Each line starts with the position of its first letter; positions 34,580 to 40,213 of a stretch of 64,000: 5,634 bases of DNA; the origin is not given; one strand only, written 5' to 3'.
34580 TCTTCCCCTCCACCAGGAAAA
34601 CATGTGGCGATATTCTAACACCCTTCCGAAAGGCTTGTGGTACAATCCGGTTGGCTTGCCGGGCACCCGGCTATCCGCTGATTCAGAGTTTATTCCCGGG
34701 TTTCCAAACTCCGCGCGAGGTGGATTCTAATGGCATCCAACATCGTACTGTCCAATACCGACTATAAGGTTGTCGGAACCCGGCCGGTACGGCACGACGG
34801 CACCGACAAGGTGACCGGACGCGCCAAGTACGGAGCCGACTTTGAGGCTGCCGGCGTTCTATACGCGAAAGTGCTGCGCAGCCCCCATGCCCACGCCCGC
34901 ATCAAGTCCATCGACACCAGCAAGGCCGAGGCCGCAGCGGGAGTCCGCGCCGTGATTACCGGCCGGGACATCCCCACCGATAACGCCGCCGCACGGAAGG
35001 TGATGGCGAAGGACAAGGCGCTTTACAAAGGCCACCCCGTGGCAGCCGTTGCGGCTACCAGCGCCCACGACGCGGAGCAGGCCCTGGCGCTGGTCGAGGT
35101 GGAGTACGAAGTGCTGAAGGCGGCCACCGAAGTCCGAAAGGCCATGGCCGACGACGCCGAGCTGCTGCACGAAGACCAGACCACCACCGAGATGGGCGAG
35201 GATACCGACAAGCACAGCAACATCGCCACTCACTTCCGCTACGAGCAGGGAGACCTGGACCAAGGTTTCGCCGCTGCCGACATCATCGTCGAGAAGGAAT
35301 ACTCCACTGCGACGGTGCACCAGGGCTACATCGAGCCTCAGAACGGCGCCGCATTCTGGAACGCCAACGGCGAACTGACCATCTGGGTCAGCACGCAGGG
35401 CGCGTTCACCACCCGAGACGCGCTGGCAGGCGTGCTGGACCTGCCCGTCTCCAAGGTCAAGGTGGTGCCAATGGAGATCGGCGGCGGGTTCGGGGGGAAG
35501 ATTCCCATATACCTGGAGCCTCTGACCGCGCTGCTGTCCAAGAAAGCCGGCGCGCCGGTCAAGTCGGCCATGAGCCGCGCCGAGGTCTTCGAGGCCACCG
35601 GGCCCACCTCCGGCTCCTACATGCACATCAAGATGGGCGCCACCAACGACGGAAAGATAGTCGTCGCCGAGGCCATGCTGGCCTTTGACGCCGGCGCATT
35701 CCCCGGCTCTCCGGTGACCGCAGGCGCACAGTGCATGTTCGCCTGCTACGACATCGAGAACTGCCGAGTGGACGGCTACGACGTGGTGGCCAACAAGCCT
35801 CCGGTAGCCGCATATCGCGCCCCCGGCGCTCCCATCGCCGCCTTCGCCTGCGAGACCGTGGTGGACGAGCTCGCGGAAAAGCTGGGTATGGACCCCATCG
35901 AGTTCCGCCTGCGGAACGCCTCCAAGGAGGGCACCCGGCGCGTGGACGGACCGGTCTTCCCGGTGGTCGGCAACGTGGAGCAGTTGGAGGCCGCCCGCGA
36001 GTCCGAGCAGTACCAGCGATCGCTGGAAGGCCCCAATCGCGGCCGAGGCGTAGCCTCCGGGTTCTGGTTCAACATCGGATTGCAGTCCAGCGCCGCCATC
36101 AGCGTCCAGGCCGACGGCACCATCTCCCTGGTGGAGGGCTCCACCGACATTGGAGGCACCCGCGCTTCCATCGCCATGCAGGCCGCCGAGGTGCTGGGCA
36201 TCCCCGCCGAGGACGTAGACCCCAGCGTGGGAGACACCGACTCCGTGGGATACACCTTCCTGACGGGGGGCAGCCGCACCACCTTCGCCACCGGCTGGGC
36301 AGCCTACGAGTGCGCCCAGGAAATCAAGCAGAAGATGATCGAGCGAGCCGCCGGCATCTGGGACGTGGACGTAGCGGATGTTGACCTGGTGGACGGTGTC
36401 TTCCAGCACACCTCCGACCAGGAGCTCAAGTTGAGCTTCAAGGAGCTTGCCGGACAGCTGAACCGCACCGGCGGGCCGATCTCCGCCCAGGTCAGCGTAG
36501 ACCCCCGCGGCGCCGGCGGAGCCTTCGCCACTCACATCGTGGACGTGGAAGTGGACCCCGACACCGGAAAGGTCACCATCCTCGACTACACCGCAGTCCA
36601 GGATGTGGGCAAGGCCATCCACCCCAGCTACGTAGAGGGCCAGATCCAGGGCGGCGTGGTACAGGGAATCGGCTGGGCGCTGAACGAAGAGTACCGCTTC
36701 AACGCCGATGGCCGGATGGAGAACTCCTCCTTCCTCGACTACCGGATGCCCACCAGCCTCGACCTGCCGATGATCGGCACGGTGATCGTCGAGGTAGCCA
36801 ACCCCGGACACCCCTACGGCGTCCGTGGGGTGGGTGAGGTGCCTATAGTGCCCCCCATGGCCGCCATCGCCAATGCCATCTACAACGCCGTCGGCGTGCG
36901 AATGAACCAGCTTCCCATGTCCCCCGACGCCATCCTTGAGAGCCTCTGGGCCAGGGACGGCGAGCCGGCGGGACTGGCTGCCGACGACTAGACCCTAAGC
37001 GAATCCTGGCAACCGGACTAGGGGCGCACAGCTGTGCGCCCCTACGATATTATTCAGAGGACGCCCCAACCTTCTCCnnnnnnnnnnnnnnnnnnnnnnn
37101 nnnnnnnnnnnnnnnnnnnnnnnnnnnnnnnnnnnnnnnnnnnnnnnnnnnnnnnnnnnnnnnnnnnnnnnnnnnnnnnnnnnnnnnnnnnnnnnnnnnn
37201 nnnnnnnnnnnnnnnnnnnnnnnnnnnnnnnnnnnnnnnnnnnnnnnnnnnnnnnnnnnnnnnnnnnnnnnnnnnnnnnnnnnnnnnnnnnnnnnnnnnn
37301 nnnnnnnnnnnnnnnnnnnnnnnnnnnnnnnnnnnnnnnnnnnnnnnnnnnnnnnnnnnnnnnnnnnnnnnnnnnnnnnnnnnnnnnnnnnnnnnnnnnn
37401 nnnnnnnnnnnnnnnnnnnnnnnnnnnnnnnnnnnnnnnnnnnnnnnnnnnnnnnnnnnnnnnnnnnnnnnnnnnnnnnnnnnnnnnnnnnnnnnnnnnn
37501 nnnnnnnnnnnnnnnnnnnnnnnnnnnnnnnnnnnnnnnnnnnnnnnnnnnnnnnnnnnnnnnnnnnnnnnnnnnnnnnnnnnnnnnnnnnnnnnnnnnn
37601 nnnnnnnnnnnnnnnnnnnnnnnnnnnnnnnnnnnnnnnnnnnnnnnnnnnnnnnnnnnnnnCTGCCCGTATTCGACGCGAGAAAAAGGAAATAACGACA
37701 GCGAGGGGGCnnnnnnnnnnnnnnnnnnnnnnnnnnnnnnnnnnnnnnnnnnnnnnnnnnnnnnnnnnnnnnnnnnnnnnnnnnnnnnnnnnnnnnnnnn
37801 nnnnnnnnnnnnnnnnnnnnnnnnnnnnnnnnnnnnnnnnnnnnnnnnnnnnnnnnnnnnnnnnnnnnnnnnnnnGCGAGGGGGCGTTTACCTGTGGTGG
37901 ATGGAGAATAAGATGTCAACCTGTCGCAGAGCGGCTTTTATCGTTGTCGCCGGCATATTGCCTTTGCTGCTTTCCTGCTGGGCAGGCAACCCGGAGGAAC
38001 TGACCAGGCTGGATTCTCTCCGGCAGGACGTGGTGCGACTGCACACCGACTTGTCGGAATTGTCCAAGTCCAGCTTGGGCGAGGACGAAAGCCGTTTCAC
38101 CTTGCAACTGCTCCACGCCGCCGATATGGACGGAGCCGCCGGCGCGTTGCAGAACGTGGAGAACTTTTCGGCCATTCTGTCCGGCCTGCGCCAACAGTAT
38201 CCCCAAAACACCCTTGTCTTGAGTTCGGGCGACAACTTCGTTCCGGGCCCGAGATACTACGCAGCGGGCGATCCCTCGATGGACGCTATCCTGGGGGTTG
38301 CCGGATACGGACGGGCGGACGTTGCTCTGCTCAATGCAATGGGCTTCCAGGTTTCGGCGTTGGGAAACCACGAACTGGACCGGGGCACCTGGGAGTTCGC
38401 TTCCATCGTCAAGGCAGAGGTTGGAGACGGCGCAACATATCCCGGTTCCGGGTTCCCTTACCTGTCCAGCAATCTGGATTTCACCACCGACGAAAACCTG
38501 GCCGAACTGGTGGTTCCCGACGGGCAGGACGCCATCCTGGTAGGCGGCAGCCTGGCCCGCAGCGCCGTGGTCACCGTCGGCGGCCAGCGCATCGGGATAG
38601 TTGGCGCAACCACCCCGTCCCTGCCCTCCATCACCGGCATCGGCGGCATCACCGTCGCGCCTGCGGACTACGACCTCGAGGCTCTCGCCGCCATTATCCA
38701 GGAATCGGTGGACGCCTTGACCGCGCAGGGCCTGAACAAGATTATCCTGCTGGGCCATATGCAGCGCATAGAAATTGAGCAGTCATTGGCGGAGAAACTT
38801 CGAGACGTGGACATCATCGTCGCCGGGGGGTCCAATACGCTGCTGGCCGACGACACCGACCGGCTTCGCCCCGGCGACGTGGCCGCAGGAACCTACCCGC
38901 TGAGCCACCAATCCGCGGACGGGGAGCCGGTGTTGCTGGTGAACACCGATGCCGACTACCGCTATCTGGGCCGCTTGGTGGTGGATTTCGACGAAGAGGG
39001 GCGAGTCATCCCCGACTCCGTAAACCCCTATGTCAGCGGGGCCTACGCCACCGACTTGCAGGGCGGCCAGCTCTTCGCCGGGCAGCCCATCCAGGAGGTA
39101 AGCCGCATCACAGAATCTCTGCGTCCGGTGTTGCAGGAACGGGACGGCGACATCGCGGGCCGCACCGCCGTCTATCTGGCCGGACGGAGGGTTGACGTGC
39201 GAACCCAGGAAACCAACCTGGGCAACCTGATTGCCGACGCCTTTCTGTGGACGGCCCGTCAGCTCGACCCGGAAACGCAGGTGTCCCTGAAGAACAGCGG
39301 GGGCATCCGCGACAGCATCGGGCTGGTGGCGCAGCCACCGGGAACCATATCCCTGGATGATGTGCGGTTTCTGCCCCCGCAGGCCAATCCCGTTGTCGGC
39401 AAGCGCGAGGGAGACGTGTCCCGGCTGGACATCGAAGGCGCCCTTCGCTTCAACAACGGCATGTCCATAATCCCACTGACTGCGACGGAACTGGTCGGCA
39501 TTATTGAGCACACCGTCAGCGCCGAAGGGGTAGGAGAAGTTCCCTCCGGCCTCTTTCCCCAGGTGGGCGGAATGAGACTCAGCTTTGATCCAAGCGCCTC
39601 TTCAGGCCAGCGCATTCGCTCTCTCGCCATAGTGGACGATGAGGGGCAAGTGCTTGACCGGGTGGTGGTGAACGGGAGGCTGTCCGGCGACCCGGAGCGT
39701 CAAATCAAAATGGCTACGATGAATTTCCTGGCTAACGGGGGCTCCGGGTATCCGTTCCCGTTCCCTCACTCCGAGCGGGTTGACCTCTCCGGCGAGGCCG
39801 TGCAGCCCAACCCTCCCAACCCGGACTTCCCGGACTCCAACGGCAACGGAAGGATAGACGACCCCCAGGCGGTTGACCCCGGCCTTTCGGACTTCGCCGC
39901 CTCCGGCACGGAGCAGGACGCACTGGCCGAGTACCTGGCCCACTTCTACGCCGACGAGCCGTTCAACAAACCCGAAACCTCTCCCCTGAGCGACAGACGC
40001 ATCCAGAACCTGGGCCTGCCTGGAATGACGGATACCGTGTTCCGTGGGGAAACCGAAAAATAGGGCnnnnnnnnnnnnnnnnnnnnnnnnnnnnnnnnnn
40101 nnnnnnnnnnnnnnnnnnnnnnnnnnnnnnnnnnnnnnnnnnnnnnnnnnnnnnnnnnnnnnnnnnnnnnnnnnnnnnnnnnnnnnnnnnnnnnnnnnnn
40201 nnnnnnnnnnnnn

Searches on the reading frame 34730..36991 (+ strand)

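Call 18: search_protein_families(library=pfam, proteins=[window:34730-36991:+], max_evalue=0.00001)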
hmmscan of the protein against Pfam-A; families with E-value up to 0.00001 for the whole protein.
window:34730-36991:+ (753 aa): 3 families
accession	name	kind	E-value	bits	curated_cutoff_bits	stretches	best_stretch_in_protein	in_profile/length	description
PF02738.23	MoCoBD_1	-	1.7e-71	240.6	27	1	161-397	5-244/244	Molybdopterin cofactor-binding domain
PF20256.3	MoCoBD_2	-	8.7e-68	229.3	27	1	424-680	14-283/283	Molybdopterin cofactor-binding domain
PF01315.27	Ald_Xan_dh_C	-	1.6e-28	99.7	31.3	1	29-130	1-110/110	Aldehyde oxidase and xanthine dehydrogenase, a/b hammerhead domain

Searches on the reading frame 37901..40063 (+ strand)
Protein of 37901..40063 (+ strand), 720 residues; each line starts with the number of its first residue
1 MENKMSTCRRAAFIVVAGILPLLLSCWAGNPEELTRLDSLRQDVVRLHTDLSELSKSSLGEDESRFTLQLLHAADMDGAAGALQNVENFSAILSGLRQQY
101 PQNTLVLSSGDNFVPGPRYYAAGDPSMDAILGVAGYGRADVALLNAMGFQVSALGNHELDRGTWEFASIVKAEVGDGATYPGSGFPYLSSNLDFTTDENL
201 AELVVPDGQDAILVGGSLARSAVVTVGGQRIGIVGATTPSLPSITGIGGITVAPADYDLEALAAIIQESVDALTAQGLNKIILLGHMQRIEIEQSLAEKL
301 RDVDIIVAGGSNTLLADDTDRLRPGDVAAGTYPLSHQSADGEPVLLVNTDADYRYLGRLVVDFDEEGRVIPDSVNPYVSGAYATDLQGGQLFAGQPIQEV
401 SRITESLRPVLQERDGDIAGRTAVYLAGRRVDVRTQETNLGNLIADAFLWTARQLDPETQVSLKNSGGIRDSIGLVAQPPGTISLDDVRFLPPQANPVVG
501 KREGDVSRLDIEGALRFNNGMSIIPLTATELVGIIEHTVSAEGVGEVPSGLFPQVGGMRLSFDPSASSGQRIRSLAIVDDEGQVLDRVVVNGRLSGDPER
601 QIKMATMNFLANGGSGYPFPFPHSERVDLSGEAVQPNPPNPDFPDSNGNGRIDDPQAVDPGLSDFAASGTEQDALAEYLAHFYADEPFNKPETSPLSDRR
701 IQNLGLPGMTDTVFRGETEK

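Call 18: search_protein_families(library=pfam, proteins=[window:37901-40063:+], max_evalue=0.00001)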
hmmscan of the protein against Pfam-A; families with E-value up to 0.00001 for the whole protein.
window:37901-40063:+ (720 aa): 1 family
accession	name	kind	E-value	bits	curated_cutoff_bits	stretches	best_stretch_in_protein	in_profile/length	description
PF02872.23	5_nucleotid_C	-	2.2e-22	80.3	23.6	2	502-618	53-154/158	5'-nucleotidase, C-terminal domain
